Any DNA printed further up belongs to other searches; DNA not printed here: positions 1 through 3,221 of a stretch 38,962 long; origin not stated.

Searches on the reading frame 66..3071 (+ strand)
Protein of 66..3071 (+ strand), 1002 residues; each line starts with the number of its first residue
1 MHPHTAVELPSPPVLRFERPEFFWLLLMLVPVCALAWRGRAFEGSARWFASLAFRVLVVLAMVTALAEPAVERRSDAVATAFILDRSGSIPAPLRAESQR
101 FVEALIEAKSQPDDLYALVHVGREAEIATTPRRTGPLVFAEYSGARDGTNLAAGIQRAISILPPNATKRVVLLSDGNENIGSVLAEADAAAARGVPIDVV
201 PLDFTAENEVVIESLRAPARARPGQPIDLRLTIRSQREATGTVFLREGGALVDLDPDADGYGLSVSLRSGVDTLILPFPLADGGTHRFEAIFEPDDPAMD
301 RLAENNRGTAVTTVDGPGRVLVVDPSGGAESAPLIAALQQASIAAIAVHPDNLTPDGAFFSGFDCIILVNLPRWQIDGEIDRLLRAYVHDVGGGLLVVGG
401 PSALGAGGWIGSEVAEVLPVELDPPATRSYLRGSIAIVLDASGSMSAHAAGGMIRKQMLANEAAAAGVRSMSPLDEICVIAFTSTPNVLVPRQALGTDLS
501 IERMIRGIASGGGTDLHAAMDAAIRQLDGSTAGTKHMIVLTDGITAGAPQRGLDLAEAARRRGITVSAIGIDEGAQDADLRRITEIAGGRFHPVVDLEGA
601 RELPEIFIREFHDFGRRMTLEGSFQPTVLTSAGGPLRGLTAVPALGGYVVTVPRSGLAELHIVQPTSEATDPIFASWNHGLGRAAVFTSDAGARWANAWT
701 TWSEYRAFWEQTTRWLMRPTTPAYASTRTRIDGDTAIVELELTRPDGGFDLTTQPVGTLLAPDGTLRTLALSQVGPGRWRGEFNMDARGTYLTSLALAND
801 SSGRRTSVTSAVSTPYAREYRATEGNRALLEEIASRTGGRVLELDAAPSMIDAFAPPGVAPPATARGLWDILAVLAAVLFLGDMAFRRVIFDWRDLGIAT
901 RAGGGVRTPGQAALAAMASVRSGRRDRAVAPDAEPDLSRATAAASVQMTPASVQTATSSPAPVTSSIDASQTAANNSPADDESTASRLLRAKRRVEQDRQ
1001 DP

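Call 48: search_protein_families(library=pfam, proteins=[window:66-3071:+], max_evalue=0.0001)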
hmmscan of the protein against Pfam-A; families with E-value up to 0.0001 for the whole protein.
window:66-3071:+ (1002 aa): 4 families
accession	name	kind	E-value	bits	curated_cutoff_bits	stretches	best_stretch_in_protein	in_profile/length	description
PF13519.12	VWA_2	-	4.1e-22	79.3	27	2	436-543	2-106/107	von Willebrand factor type A domain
PF00092.34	VWA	-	8.7e-20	72.1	23.8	1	435-598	2-166/174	von Willebrand factor type A domain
PF13768.12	VWA_3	-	1.8e-13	51.2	27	1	435-591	3-153/155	von Willebrand factor type A domain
PF07090.17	GATase1_like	-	2.4e-08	34.3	27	1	621-717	151-246/247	Putative glutamine amidotransferase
